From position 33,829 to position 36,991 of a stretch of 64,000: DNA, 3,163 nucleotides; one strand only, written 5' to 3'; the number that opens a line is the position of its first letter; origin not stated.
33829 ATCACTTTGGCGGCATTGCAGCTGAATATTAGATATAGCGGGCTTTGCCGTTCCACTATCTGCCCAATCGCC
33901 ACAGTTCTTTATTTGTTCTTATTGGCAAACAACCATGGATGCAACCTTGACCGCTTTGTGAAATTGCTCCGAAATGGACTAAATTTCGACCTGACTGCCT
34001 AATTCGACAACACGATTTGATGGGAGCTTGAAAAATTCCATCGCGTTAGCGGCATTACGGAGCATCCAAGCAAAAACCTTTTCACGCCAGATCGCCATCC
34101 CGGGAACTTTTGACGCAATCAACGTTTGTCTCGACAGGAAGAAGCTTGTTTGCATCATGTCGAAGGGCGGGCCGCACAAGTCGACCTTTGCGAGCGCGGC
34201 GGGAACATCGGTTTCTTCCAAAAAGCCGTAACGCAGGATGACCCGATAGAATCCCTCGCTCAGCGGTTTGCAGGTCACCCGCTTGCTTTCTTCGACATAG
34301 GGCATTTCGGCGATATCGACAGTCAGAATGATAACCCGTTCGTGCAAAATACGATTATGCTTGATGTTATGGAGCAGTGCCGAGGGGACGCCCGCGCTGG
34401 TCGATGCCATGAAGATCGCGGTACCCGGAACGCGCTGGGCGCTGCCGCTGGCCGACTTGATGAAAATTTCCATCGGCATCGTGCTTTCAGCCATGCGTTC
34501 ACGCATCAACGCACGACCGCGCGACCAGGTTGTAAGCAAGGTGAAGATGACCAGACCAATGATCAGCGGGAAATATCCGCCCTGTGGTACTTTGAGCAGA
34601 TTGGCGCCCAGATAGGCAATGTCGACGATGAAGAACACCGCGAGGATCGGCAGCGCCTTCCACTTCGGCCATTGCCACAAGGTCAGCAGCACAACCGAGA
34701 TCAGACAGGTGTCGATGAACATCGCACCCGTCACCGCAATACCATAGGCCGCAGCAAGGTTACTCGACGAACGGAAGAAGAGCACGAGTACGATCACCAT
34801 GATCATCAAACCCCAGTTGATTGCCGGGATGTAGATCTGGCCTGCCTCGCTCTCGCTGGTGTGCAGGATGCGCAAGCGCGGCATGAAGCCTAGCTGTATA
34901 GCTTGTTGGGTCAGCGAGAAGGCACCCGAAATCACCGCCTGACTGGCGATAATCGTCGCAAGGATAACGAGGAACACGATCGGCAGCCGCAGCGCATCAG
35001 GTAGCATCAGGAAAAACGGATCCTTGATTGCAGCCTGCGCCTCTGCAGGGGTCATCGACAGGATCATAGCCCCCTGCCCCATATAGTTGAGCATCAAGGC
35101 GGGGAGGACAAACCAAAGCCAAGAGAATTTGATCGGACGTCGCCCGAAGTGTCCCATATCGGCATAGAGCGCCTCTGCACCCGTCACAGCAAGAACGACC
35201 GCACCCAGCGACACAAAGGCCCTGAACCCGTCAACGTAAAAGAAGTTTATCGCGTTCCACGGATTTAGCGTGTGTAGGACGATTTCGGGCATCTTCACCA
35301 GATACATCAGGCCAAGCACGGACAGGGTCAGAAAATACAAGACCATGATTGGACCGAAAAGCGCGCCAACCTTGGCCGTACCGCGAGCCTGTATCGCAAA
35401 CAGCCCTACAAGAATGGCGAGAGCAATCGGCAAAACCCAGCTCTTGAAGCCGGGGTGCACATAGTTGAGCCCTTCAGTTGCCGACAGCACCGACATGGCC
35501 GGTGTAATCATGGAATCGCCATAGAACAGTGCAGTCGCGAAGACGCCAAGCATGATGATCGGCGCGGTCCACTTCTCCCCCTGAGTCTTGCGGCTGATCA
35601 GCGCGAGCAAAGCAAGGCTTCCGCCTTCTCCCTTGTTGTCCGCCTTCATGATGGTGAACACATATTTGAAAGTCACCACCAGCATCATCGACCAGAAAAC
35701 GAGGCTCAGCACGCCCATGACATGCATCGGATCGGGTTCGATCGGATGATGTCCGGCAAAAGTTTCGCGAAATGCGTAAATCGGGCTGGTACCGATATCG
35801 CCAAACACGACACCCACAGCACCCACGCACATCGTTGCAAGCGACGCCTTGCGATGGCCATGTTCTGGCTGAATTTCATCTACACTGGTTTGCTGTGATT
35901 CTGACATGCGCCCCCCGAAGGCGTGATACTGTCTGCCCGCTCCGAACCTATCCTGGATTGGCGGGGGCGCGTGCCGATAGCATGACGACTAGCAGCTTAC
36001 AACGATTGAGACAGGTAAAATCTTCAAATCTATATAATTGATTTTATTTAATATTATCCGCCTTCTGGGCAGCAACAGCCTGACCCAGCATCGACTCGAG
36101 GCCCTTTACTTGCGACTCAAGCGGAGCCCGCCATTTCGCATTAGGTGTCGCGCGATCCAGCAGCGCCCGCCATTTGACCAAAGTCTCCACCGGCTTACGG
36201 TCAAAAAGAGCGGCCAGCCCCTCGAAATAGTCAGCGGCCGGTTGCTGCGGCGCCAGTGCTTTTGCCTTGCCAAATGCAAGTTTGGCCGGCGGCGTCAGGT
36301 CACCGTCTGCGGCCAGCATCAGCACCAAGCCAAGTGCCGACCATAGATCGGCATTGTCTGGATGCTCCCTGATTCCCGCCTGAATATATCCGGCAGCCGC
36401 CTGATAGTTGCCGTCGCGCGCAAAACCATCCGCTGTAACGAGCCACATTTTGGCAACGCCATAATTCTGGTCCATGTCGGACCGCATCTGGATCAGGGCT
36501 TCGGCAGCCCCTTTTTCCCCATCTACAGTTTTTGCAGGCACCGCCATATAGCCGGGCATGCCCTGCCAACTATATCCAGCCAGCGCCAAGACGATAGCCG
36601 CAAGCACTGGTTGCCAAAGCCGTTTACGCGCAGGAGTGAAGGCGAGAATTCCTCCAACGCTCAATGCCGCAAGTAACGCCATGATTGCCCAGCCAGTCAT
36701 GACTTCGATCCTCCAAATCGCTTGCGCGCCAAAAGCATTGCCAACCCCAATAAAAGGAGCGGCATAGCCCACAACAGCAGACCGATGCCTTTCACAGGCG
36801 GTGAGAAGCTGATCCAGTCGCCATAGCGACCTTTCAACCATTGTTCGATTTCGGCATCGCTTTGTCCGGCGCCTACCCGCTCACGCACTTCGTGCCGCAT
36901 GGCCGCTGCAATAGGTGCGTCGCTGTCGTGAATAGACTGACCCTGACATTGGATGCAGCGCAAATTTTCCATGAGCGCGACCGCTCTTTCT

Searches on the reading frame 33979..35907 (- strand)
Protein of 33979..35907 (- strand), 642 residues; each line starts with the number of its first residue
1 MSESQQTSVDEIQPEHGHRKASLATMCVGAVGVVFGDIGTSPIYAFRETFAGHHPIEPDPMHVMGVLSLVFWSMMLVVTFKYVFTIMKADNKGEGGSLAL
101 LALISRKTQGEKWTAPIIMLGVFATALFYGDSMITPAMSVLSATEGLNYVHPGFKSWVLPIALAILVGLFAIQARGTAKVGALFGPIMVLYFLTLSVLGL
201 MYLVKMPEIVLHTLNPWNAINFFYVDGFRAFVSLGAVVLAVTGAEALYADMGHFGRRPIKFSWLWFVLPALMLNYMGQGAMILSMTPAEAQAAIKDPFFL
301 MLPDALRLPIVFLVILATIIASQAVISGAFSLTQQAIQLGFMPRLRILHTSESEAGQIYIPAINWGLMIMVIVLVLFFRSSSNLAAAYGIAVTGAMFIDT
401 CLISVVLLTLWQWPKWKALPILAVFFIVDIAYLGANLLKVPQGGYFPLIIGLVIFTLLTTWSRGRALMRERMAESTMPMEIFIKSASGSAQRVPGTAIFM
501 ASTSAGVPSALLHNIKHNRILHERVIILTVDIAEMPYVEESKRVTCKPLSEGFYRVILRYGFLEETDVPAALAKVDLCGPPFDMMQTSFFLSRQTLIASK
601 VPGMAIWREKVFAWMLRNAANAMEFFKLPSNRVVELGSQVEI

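Call 112: search_protein_families(library=pfam, proteins=[window:33979-35907:-], max_evalue=0.00001)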
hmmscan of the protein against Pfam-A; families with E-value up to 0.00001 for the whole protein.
window:33979-35907:- (642 aa): 3 families
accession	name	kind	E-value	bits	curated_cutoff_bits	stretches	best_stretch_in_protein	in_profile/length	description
PF02705.21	K_trans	-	4.5e-181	602.7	24.8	1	27-484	2-453/454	K+ potassium transporter integral membrane domain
PF22776.1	K_trans_C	-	1.8e-54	184.1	24.8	1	494-642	1-151/151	K+ potassium transporter C-terminal domain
PF13520.12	AA_permease_2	-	9.9e-06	25.2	27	0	30-436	6-403/427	Amino acid permease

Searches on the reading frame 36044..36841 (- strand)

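Call 75: search_protein_families(library=pfam, proteins=[window:36044-36841:-], max_evalue=0.01)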
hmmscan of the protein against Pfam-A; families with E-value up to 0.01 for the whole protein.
window:36044-36841:- (265 aa): 2 families
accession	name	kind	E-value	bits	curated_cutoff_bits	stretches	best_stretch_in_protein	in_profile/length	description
PF13428.12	TPR_14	-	0.00049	21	23.5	1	132-171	3-42/44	Tetratricopeptide repeat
PF13432.12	TPR_16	-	0.00062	20.6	32.7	1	137-177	4-44/65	Tetratricopeptide repeat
